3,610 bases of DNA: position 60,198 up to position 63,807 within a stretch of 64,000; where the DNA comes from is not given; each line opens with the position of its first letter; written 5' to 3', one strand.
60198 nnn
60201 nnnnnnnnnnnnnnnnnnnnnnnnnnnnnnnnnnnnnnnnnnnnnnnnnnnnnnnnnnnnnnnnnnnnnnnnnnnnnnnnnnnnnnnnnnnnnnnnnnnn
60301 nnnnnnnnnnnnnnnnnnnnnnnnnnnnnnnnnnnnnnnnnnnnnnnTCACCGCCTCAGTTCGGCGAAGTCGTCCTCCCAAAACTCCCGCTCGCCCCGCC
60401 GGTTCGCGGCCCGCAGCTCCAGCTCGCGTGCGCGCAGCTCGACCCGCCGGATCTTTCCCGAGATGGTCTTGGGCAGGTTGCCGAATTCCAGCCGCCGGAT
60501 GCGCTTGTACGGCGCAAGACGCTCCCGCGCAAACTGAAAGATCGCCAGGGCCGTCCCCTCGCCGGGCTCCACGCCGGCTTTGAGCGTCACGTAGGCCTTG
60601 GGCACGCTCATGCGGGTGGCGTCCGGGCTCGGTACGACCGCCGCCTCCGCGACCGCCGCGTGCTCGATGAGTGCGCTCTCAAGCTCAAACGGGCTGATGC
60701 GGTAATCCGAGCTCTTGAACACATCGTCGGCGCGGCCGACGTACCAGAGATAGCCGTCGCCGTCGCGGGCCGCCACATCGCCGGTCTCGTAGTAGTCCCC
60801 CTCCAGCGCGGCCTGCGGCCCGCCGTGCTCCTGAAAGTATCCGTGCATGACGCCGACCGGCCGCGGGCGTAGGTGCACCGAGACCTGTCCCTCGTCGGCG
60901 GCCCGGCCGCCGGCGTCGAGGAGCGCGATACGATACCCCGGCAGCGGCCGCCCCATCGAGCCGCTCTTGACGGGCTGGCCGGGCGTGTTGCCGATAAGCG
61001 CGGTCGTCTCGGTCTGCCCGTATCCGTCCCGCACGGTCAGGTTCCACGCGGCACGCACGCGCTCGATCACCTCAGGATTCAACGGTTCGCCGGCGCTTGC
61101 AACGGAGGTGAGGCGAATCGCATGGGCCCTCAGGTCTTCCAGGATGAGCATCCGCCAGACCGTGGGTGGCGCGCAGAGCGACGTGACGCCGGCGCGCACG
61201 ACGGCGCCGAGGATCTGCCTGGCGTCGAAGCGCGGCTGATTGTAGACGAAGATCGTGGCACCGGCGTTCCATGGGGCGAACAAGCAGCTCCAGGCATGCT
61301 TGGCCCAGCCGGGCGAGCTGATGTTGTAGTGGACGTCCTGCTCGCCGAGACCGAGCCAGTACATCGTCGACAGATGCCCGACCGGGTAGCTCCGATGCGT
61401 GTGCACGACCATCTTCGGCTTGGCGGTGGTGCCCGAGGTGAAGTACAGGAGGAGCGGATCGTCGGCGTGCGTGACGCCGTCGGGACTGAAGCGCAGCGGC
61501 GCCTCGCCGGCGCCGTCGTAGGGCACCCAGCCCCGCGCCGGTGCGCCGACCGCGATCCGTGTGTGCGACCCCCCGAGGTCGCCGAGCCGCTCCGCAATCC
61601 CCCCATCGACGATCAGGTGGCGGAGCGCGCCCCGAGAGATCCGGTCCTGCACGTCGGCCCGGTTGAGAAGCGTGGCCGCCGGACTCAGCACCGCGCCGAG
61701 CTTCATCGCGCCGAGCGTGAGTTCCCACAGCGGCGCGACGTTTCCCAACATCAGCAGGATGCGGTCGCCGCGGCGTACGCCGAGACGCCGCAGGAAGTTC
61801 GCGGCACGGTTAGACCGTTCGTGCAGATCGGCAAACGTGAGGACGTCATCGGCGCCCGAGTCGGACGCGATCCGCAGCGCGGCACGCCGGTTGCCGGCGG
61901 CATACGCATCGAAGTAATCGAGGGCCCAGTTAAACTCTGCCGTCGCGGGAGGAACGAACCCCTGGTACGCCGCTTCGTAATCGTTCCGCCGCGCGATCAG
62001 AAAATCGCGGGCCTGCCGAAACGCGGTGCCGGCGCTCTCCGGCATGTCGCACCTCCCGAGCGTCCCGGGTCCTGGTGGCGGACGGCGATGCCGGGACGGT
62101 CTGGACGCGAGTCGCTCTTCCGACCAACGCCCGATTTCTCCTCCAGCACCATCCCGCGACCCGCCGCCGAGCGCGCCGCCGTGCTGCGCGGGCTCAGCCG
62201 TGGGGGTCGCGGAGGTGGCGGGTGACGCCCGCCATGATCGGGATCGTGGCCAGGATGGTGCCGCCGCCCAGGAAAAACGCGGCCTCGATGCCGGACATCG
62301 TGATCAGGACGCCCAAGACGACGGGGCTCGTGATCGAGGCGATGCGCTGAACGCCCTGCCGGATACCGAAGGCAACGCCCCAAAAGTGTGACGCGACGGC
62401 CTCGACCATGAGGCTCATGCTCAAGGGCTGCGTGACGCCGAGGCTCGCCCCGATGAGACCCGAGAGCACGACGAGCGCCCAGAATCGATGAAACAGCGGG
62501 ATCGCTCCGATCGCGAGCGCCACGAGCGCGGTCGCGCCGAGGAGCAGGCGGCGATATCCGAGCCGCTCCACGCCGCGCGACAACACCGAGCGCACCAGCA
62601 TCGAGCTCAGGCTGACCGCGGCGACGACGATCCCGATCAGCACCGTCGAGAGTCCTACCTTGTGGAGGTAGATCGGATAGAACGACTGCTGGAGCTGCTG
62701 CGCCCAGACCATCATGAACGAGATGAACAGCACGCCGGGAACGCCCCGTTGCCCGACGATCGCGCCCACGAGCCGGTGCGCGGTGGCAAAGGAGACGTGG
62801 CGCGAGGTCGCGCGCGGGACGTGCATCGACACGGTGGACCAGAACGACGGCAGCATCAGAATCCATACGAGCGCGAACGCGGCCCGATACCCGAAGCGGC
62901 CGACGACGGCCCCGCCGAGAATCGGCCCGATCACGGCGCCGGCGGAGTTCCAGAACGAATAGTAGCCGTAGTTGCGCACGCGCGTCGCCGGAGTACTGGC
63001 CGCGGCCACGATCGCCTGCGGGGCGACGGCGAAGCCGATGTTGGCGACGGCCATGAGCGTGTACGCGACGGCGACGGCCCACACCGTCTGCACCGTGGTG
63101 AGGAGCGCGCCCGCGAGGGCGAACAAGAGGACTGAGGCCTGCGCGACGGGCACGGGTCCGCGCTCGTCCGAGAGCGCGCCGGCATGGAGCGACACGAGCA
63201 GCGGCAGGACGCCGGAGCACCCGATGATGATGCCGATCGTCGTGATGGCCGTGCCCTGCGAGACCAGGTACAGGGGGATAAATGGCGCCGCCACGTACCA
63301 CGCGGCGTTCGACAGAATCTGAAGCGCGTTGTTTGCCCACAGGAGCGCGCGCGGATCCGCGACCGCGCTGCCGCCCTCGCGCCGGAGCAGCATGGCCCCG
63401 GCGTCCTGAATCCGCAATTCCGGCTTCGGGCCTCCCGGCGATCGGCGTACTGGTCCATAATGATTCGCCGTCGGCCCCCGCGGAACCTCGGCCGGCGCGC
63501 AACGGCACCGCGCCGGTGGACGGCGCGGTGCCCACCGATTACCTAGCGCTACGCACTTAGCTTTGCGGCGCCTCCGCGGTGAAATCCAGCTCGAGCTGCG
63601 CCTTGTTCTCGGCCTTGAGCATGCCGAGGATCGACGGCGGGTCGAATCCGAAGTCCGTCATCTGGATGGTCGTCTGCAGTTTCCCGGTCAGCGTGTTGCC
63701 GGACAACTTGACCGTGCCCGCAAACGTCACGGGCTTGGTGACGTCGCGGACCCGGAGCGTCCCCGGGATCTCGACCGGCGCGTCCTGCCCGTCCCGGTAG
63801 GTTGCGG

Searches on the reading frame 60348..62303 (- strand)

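Call 53: search_protein_families(library=pfam, proteins=[window:60348-62303:-])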
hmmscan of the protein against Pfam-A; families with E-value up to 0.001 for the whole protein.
window:60348-62303:- (651 aa): 2 families
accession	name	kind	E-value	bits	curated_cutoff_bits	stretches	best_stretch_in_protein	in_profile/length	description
PF00501.34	AMP-binding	-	2.8e-59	201.3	29.9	1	144-490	16-384/384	AMP-binding enzyme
PF13193.12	AMP-binding_C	-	5.7e-18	66.1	24.5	1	540-617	1-76/76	AMP-binding enzyme C-terminal domain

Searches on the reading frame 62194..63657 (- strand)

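Call 53: search_protein_families(library=pfam, proteins=[window:62194-63657:-])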
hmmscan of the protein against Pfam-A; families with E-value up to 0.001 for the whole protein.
window:62194-63657:- (487 aa): 2 families
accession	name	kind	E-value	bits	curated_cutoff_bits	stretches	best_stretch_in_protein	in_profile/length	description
PF07690.21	MFS_1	-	1.6e-38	133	33.4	2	113-373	5-272/347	Major Facilitator Superfamily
PF12832.13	MFS_1_like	-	2.5e-14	53.5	25.2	1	124-449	19-354/373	MFS_1 like family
